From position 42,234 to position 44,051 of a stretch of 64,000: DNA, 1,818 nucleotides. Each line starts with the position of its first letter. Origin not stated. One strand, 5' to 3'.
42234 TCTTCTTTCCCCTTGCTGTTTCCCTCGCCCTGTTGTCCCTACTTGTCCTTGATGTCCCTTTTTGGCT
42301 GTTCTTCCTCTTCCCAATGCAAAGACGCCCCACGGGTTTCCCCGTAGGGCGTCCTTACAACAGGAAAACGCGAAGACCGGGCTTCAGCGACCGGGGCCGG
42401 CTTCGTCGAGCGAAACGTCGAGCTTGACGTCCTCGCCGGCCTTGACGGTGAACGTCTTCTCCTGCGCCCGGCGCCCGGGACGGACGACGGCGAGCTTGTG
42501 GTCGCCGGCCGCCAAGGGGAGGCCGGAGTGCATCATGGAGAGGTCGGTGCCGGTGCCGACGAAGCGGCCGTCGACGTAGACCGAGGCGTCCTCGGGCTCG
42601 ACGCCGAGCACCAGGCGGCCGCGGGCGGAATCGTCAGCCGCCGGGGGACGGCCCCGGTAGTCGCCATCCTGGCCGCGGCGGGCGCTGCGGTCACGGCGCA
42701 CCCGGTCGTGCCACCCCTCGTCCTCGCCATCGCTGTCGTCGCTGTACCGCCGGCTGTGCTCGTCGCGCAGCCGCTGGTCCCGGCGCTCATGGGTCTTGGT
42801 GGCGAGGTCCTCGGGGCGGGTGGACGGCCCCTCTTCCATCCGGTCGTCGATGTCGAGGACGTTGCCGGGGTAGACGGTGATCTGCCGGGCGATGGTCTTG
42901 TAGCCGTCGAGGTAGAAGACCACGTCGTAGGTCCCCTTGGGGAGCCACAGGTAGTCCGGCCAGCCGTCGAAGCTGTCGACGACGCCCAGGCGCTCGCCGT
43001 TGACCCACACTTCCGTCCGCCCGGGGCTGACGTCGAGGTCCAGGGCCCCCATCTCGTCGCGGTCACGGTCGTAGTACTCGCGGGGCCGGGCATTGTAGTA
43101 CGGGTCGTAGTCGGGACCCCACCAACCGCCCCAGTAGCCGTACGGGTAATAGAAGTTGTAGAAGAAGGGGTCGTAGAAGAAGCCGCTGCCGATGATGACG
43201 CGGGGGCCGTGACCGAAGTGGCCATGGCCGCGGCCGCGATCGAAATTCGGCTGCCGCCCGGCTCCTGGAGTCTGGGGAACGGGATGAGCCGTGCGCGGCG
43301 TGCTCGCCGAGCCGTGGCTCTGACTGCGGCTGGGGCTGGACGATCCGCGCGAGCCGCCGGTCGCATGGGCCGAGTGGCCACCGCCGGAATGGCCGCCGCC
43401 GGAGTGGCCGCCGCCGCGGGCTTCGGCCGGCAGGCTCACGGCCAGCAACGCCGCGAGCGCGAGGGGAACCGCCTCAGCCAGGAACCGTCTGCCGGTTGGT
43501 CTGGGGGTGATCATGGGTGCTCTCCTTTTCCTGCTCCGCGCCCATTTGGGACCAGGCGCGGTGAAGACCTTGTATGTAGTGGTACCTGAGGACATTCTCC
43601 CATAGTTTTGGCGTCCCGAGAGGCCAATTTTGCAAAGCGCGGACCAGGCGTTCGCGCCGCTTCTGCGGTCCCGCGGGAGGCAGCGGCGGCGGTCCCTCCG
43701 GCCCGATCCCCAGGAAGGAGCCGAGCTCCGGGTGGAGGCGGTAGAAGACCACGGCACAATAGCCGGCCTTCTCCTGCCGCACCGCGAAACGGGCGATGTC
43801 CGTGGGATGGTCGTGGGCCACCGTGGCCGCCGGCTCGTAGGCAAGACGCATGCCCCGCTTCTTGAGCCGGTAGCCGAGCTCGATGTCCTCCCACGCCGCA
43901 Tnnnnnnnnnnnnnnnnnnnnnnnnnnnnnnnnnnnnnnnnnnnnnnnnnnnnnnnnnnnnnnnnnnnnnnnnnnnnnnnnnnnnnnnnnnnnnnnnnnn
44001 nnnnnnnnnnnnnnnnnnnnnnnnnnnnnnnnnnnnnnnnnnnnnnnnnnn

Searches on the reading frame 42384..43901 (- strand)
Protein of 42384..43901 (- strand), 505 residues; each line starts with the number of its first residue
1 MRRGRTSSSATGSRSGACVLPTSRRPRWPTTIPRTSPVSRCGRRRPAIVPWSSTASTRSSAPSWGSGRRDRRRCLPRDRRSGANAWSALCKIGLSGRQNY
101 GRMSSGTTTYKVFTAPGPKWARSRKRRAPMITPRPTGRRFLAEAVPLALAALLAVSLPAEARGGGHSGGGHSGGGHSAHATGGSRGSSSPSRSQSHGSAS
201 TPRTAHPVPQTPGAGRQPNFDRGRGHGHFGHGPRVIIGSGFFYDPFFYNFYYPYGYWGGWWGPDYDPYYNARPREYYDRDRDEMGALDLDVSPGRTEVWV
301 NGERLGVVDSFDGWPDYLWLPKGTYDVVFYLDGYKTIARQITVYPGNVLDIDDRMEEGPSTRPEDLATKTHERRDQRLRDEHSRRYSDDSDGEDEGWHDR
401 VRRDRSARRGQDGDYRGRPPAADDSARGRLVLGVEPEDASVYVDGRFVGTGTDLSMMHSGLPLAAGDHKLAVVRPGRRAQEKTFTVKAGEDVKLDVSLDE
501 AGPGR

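Call 70: search_protein_families(library=pfam, proteins=[window:42384-43901:-], max_evalue=0.00001)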
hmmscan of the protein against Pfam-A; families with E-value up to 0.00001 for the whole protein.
window:42384-43901:- (505 aa): 2 families
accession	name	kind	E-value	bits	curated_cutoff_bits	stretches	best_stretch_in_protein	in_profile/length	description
PF08308.17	PEGA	-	7.3e-14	51.9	20.8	1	429-499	3-68/71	PEGA domain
PF13620.12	CarboxypepD_reg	-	1.3e-06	29.1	32.3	0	463-498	45-81/82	Carboxypeptidase regulatory-like domain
